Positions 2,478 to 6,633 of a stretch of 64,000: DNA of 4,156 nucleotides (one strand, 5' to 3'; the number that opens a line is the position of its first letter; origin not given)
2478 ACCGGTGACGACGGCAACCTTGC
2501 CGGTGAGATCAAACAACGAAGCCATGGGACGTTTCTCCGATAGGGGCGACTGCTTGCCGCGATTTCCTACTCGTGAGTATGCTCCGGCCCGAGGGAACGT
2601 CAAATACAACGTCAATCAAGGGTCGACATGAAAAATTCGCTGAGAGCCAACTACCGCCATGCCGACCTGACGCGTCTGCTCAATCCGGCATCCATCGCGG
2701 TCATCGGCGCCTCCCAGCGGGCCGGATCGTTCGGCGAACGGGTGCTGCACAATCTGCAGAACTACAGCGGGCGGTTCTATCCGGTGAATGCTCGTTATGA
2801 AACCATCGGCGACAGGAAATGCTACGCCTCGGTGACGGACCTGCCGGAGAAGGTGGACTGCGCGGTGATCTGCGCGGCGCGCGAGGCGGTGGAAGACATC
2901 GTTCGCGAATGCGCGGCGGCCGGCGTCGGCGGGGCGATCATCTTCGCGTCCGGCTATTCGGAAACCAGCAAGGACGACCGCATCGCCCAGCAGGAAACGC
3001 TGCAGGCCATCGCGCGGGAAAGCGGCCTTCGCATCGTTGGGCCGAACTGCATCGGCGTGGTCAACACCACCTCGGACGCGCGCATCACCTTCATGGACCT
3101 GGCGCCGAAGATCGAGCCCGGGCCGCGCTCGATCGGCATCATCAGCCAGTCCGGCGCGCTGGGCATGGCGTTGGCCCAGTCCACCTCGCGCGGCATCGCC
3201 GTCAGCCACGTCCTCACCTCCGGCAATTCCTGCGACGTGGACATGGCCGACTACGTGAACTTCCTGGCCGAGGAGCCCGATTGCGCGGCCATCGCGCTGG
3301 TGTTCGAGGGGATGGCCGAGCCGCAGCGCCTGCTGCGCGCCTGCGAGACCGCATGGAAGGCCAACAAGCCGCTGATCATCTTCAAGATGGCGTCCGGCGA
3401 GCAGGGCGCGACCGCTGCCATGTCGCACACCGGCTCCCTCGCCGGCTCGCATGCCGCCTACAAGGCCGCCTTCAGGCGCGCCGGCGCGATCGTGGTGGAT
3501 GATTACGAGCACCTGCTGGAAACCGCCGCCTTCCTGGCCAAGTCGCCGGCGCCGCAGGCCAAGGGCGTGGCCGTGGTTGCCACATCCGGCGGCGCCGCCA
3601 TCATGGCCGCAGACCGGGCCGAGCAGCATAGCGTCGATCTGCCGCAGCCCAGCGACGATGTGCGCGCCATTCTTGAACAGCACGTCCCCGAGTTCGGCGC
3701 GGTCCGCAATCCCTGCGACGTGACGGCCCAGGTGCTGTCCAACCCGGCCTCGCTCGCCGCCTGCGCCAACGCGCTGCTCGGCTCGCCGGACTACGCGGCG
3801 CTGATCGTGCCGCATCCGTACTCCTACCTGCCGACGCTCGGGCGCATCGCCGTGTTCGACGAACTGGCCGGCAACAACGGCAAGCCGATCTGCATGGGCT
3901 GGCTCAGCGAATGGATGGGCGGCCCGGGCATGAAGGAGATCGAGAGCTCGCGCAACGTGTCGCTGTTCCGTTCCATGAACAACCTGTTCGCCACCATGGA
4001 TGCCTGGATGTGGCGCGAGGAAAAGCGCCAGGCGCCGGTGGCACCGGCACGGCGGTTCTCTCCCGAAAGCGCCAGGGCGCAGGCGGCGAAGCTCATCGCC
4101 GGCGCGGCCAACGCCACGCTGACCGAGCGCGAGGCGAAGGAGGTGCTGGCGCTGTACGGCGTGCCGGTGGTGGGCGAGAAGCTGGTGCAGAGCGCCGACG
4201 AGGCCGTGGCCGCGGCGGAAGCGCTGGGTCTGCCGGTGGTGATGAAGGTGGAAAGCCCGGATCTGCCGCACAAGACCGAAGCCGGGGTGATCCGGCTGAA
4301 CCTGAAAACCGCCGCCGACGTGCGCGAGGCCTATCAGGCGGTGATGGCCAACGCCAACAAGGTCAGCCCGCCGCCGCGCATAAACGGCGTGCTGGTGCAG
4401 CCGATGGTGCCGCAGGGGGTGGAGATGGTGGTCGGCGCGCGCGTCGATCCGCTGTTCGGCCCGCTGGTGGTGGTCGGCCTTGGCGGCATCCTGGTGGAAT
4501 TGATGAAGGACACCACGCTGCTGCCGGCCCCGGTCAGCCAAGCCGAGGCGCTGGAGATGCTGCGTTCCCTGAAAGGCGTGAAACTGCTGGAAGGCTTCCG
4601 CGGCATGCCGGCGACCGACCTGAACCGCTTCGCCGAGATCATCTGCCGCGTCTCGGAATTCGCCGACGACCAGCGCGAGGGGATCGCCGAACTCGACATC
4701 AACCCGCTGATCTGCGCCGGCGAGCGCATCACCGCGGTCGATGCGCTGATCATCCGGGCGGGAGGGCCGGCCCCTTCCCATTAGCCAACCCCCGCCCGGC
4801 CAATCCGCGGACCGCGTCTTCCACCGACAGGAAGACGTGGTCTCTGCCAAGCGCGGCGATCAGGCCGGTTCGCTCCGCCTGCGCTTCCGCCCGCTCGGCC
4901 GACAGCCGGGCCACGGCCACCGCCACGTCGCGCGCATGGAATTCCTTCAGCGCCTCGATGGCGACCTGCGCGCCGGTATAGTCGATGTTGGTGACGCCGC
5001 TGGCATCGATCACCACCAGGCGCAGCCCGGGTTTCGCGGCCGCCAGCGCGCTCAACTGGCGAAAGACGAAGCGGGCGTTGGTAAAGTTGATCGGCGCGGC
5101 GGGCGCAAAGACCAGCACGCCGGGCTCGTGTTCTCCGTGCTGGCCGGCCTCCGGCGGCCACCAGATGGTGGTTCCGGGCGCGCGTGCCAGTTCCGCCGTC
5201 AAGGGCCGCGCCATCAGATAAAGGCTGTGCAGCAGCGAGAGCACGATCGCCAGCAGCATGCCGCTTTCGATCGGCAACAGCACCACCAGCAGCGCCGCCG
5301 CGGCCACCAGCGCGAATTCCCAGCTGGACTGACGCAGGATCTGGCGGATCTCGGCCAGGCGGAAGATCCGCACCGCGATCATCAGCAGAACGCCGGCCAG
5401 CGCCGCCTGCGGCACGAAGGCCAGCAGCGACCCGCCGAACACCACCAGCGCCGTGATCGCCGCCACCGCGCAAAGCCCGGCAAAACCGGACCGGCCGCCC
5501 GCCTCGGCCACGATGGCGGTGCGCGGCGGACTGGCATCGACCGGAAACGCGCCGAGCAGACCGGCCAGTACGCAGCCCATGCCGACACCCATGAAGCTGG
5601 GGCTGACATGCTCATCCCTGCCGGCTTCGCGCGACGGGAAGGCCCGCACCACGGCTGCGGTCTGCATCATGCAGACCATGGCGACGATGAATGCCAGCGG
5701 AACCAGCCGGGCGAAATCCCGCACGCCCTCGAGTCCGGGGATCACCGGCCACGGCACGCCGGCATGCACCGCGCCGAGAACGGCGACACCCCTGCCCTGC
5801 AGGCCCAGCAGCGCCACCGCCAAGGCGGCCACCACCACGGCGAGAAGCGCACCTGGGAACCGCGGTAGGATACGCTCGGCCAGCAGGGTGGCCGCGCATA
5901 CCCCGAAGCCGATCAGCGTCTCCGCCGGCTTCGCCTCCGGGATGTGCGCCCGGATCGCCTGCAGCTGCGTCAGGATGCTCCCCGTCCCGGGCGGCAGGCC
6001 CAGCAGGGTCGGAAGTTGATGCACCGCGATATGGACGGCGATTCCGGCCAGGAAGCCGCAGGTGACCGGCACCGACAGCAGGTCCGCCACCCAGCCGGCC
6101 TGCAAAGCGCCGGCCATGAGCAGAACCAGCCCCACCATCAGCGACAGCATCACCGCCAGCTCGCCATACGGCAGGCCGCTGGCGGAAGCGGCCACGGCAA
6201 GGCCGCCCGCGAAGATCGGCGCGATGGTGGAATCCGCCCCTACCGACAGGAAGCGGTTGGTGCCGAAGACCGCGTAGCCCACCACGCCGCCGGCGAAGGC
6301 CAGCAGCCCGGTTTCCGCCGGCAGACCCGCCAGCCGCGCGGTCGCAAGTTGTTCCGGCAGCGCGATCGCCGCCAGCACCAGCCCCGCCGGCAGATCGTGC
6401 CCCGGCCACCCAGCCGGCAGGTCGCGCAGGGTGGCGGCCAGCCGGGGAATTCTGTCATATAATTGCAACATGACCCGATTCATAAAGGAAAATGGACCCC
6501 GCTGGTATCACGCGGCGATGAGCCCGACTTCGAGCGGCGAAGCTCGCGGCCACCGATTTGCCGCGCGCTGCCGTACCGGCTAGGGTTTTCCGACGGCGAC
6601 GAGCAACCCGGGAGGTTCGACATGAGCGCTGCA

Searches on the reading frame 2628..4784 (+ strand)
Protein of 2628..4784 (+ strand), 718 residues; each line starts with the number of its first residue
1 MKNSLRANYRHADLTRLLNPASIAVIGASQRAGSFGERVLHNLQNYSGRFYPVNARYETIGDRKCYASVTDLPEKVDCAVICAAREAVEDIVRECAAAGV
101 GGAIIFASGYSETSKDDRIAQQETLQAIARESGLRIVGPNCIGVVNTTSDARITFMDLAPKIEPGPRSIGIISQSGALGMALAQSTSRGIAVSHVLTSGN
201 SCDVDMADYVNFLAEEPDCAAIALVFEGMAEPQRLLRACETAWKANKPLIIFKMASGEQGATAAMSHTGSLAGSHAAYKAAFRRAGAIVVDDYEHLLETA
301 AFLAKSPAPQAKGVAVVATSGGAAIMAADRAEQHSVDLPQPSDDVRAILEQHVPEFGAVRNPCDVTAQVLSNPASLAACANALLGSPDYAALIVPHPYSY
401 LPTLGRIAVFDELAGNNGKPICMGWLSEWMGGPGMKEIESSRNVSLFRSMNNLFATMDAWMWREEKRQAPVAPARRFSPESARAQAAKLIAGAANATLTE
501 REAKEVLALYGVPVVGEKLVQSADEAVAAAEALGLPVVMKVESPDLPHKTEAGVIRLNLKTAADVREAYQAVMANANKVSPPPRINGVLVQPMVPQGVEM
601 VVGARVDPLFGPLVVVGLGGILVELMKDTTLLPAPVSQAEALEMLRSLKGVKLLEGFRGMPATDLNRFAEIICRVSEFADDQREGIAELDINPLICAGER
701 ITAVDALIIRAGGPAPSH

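Call 91: search_protein_families(library=pfam, proteins=[window:2628-4784:+], max_evalue=0.00001)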
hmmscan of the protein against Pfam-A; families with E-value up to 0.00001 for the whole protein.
window:2628-4784:+ (718 aa): 4 families
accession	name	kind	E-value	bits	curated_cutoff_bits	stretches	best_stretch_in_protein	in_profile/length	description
PF13549.11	ATP-grasp_5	-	1.1e-71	241.1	27.6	1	495-708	7-219/221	ATP-grasp domain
PF13607.11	Succ_CoA_lig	-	2.6e-42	144.3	27.4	1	167-303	2-138/138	Succinyl-CoA ligase like flavodoxin domain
PF13380.12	CoA_binding_2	-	1.3e-28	100.2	22.8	1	22-146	2-115/116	CoA binding domain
PF02629.25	CoA_binding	-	1.8e-12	48.3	22.3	1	21-109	4-97/97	CoA binding domain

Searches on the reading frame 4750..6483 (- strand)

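Call 91: search_protein_families(library=pfam, proteins=[window:4750-6483:-], max_evalue=0.00001)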
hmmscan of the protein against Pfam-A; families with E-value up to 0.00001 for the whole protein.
window:4750-6483:- (577 aa): 2 families
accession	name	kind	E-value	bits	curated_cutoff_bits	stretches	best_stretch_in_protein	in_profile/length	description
PF00916.26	Sulfate_transp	-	6.5e-53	180.3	23.2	1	29-395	3-379/380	Sulfate permease family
PF01740.26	STAS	-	2.1e-13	50.4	22.6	1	452-557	6-106/106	STAS domain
